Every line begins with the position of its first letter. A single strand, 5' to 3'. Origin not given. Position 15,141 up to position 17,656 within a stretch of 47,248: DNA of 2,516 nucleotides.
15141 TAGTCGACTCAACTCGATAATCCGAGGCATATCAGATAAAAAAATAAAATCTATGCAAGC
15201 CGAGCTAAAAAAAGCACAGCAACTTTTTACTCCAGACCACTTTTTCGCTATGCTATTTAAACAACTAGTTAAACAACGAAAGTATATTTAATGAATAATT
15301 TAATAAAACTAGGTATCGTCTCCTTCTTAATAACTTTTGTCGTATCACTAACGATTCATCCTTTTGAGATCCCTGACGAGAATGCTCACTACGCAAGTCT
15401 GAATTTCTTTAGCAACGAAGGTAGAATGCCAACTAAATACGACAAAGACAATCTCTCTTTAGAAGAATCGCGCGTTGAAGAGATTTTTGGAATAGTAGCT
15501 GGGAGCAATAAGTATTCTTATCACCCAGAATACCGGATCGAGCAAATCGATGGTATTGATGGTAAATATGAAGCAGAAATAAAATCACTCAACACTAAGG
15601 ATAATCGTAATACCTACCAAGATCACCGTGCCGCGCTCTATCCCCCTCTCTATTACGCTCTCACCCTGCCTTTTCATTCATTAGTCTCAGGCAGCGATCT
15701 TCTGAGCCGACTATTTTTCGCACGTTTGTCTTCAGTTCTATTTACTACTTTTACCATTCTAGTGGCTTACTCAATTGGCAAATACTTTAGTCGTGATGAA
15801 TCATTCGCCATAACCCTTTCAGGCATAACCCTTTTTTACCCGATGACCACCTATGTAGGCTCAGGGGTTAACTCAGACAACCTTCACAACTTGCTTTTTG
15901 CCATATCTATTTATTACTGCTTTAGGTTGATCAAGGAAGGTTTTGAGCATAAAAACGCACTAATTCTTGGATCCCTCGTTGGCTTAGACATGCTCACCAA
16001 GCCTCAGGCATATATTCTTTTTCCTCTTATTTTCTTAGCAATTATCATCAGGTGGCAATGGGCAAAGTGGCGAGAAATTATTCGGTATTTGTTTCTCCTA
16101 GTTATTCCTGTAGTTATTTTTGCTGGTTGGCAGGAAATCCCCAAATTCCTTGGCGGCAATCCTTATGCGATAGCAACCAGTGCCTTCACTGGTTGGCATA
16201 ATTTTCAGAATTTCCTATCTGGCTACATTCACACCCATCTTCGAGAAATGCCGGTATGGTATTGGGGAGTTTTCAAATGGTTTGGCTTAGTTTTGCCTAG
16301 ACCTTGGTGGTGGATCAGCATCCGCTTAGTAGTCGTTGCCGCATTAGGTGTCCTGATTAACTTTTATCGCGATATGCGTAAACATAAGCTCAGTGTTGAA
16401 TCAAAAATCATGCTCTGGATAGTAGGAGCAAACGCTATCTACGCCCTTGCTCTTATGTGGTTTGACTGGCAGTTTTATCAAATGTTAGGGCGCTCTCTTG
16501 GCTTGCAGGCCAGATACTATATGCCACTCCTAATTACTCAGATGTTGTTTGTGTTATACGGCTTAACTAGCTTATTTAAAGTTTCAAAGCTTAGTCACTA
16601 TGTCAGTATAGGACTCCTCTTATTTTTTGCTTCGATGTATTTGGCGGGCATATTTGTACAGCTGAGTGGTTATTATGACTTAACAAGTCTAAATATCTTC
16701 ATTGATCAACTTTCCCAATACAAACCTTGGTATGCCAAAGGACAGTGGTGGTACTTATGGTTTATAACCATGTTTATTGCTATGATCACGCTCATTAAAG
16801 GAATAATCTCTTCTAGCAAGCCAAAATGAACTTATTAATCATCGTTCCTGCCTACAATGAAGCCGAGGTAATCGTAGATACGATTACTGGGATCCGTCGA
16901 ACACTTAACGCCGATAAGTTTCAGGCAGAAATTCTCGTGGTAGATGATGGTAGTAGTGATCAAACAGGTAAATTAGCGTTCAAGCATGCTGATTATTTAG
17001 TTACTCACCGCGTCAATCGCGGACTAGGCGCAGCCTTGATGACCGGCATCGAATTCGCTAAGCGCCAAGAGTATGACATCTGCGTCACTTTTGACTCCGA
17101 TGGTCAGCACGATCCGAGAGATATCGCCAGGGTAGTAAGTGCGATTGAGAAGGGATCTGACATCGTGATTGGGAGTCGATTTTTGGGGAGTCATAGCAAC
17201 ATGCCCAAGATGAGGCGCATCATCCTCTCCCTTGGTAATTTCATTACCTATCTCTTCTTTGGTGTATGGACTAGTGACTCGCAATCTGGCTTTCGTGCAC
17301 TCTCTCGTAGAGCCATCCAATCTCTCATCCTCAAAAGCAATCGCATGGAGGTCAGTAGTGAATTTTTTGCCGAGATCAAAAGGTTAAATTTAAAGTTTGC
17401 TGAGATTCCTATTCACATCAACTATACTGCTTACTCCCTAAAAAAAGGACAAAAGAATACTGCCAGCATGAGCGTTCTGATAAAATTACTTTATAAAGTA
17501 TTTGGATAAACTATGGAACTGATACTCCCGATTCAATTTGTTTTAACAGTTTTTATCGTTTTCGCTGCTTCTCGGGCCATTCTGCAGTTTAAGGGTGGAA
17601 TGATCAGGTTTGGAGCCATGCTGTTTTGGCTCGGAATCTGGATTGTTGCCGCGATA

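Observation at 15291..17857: DUF2142 polytopic protein + anchor-less GT2 + DUF2304 mini-membrane protein: candidate uncharacterised three-component extracytoplasmic glycosylation system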

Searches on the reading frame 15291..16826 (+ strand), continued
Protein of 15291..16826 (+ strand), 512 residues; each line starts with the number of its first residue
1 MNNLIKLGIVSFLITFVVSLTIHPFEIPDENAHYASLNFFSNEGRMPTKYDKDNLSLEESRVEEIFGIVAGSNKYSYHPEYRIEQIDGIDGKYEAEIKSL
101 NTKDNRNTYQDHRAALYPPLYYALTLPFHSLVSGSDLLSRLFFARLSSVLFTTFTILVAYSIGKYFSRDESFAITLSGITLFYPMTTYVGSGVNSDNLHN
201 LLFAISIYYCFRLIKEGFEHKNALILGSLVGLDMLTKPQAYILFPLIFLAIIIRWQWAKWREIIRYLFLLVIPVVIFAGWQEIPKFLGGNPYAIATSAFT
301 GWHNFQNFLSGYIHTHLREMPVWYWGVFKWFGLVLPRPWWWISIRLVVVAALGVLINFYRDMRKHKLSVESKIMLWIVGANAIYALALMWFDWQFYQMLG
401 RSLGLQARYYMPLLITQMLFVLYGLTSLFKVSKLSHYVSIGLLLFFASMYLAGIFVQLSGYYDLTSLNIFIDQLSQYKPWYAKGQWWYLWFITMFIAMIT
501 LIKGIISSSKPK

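Call 80: find_encoding_contigs(protein=P0196, flank=7000, max_places=2)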
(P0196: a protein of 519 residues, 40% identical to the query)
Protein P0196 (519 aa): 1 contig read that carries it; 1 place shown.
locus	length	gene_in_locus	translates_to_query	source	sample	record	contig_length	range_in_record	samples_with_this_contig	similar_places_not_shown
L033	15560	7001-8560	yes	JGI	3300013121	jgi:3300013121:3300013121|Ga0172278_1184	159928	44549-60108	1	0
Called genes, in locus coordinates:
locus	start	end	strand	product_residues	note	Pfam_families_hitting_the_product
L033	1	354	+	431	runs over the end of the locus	-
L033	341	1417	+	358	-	PF00534:Glycos_transf_1, PF13692:Glyco_trans_1_4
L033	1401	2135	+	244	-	PF13489:Methyltransf_23, PF08241:Methyltransf_11, PF08242:Methyltransf_12 (weak), PF13649:Methyltransf_25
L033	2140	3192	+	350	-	PF02350:Epimerase_2, PF13579:Glyco_trans_4_4 (weak)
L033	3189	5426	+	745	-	PF13439:Glyco_transf_4 (weak), PF00534:Glycos_transf_1, PF13692:Glyco_trans_1_4, PF13524:Glyco_trans_1_2, PF09492:Pec_lyase (faint), PF13243:SQHop_cyclase_C (faint), PF06917:Pectate_lyase_2 (faint), PF25840:Ulvan_lyase_N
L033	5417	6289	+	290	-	PF02475:TRM5-TYW2_MTfase (weak), PF05050:Methyltransf_21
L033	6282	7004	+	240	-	PF06325:PrmA (weak), PF05175:MTS (weak), PF13489:Methyltransf_23, PF03848:TehB (weak), PF13847:Methyltransf_31, PF08241:Methyltransf_11, PF08242:Methyltransf_12, PF13649:Methyltransf_25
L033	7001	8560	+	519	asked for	-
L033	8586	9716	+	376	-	-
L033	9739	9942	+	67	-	PF01073:3Beta_HSD (weak), PF01370:Epimerase, PF16363:GDP_Man_Dehyd (weak)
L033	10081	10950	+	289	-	-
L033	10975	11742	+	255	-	PF01073:3Beta_HSD, PF01370:Epimerase, PF04321:RmlD_sub_bind, PF07993:NAD_binding_4 (weak), PF16363:GDP_Man_Dehyd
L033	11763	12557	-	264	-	PF07021:MetW, PF13489:Methyltransf_23, PF13847:Methyltransf_31, PF08241:Methyltransf_11, PF08242:Methyltransf_12, PF13649:Methyltransf_25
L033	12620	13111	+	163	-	-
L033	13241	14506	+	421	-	PF01943:Polysacc_synt, PF13440:Polysacc_synt_3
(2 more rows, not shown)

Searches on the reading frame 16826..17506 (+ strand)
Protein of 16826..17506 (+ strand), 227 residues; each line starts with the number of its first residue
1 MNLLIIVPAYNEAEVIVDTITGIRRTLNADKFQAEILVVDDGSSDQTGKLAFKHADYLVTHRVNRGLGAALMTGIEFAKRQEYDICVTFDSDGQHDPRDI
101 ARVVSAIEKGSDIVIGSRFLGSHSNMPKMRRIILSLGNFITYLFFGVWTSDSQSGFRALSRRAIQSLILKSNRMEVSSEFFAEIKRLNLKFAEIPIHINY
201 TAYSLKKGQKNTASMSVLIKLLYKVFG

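Call 3: search_protein_families(library=pfam, proteins=[window:16826-17506:+], max_evalue=0.01)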
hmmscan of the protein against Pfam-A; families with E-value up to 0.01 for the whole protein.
window:16826-17506:+ (227 aa): 2 families
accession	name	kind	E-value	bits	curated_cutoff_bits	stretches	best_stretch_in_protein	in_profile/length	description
PF00535.33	Glycos_transf_2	-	7.9e-28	97.9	23.3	1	5-165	2-165/168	Glycosyl transferase family 2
PF13641.12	Glyco_tranf_2_3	-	0.0063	17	27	1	3-146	3-141/230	Glycosyltransferase like family 2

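Call 4: search_protein_families(library=ncbifam, proteins=[window:16826-17506:+], max_evalue=0.01)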
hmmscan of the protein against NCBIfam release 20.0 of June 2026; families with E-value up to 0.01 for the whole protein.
window:16826-17506:+ (227 aa): 22 families
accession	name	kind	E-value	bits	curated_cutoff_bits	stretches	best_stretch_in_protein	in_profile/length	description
NF058614.1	PPMAGASynPpgS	equivalog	8.6e-46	156.2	370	1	4-219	3-217/226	polyprenyl-phospho-N-acetylgalactosaminyl synthase PpgS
TIGR04182.1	glyco_TIGR04182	equivalog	3.6e-23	82.4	325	1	4-198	3-190/293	S-layer glycoprotein N-glycosyltransferase AglJ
NF047588.1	GlcsyltransPgfSStrep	equivalog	5.7e-17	61.9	500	1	1-170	1-170/308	glycosyltransferase PgfS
NF041391.1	DPhHxTase_Halo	equivalog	1e-16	60.6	375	1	9-197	3-182/213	dolichyl-phosphate hexose transferase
NF007986.1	PRK10714.1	equivalog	4.5e-14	52.2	529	1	4-224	9-221/316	undecaprenyl-phosphate 4-deoxy-4-formamido-L-arabinose transferase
TIGR03937.1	PgaC_IcaA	equivalog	1.1e-10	41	422.3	1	4-110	48-153/407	poly-beta-1,6-N-acetyl-D-glucosamine synthase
TIGR03469.1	HpnB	hypoth_equivalog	4.4e-09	35.8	379.25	1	4-111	47-164/386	hopene-associated glycosyltransferase HpnB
TIGR04283.1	glyco_like_mftF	equivalog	1.1e-08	35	182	1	5-80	3-73/221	TIGR04283 family arsenosugar biosynthesis glycosyltransferase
NF010496.0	PRK13915.1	equivalog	5.4e-07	29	262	1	5-92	35-126/307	glucosyl-3-phosphoglycerate synthase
NF041875.1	EPS_EpsD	equivalog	8.4e-06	25.4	370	1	5-115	3-112/325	exopolysaccharide biosynthesis glycosyltransferase EpsD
NF053846.1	glyco_with_XrtP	equivalog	1.8e-05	23.6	520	1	5-70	45-107/440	XrtP-associated glycosyltransferase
NF038302.1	EPS_HpsE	equivalog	2.5e-05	23.4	300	1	2-53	2-53/307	hormogonium polysaccharide biosynthesis glycosyltransferase HpsE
NF007482.0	PRK10073.1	equivalog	3.6e-05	22.9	423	1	3-81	8-87/334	glycosyltransferase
TIGR04009.1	wcaE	equivalog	4.1e-05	23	369.2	1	2-121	2-122/248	colanic acid biosynthesis glycosyltransferase WcaE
NF041865.1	EpsU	equivalog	7.3e-05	21.9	700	1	5-111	43-151/394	exopolysaccharide biosynthesis GT2 family glycosyltransferase EpsU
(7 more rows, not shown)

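Call 17: find_encoding_contigs(protein=window:16826-17506:+, flank=3000, max_places=4)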
Protein window:16826-17506:+ (227 aa): 2 contigs read that carry it; 1 place shown.
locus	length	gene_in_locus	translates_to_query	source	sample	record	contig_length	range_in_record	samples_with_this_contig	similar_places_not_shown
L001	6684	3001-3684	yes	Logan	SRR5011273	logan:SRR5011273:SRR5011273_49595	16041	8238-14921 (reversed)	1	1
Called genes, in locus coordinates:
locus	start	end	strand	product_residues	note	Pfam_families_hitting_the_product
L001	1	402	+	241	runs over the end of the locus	PF05050:Methyltransf_21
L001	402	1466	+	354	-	PF03016:Exostosin_GT47, PF24785:RXYLT1_C (weak)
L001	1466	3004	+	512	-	PF13231:PMT_2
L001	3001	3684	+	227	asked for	PF00535:Glycos_transf_2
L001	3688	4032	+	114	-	PF10066:DUF2304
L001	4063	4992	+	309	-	PF01370:Epimerase, PF02719:Polysacc_synt_2 (faint), PF16363:GDP_Man_Dehyd, PF01073:3Beta_HSD (weak)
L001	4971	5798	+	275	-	PF01061:ABC2_membrane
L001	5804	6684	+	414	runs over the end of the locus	PF00005:ABC_tran, PF14524:Wzt_C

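Call 18: search_solved_structures(query=window:16826-17506:+, max_evalue=0.001, show_alignments=2)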
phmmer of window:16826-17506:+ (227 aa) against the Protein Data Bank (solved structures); distinct sequences matched with E-value up to 0.001: 9.
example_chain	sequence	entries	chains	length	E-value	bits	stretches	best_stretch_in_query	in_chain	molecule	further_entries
5mlz_A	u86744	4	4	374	1.2e-16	64.2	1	2-201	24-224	Dolichol monophosphate mannose synthase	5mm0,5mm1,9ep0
9bhc_C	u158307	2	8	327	1.6e-11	47.4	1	4-197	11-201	Undecaprenyl-phosphate 4-deoxy-4-formamido-L-arabinose transferase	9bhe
8vxh_A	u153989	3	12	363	2.2e-11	47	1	4-197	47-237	Undecaprenyl-phosphate 4-deoxy-4-formamido-L-arabinose transferase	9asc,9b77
9hwj_A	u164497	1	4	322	7.7e-10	41.9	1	4-118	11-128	Undecaprenyl-phosphate 4-deoxy-4-formamido-L-arabinose transferase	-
2z87_A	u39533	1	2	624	2.1e-05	27.4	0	5-79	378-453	Chondroitin synthase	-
2z86_A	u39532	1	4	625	2.1e-05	27.4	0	5-79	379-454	Chondroitin synthase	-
5eke_A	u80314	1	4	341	2.6e-05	27.1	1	2-119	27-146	Uncharacterized glycosyltransferase sll0501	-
5ekp_C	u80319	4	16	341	2.6e-05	27.1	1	2-119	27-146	Uncharacterized glycosyltransferase sll0501 | Glycosyltransferase sll0501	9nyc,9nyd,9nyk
9nye_A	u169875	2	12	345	2.7e-05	27.1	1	2-119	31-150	Glycosyltransferase sll0501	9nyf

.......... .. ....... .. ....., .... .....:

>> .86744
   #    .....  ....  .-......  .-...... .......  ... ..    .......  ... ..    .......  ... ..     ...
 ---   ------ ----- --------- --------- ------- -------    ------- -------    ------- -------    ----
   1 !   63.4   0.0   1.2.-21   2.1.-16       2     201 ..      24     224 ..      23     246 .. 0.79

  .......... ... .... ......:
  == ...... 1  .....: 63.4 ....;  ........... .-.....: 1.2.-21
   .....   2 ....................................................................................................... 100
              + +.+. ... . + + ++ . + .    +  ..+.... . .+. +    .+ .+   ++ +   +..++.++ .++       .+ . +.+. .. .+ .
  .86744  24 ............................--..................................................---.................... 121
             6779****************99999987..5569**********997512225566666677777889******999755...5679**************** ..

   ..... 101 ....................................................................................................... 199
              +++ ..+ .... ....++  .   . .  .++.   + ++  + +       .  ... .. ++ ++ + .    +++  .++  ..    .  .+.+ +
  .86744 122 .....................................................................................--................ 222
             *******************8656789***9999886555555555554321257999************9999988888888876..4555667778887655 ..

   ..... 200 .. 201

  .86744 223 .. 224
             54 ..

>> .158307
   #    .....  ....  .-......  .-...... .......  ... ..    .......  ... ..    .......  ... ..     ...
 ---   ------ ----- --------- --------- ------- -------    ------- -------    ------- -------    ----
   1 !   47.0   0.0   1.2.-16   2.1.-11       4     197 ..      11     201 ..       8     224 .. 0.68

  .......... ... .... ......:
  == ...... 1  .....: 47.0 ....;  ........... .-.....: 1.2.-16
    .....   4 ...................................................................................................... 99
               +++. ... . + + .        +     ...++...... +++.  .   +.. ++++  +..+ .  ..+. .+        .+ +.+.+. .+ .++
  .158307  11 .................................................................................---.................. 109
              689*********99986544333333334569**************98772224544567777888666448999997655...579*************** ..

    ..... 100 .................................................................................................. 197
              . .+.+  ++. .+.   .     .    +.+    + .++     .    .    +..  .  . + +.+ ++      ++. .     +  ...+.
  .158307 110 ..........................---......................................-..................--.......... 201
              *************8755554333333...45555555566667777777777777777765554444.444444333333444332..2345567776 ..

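Call 25: find_homologous_proteins(query=window:16826-17506:+, max_evalue=0.001)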
Query window:16826-17506:+ (227 aa): 7801 proteins with E <= 0.001 among 8000 candidates; the best 120 are listed.
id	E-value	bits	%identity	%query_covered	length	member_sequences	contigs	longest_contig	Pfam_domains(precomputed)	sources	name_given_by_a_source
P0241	9.5e-143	491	100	100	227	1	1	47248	PF00535.33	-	-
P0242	7.9e-129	445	90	100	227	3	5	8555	PF00535.33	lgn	-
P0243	1.5e-117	409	83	100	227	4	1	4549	PF00535.33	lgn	-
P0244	5.9e-105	367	73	100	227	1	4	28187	PF00535.33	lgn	-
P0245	1.7e-100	353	70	100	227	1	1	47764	PF00535.33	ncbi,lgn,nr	ncbi:glycosyltransferase family 2 protein [Candidatus Woesebacteria bacterium]|nr:glycosyltransferas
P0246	2.3e-100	352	71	100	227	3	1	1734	PF00535.33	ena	-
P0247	4.5e-100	351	71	100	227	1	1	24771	PF00535.33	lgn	-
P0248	5.9e-100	351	70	100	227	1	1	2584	PF00535.33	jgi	jgi:glycosyltransferase involved in cell wall biosynthesis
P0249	8.2e-100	351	71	100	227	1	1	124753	PF00535.33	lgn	-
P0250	9.4e-100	350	70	100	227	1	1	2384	PF00535.33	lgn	-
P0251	2.2e-99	349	71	100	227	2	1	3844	PF00535.33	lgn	-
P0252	9.8e-99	347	70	100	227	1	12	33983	PF00535.33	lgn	-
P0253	1.3e-98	347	70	98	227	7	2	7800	PF00535.33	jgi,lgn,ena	-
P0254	2.0e-98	346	69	99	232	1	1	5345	PF00535.33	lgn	-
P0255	6.1e-98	344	71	99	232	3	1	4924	PF00535.33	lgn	-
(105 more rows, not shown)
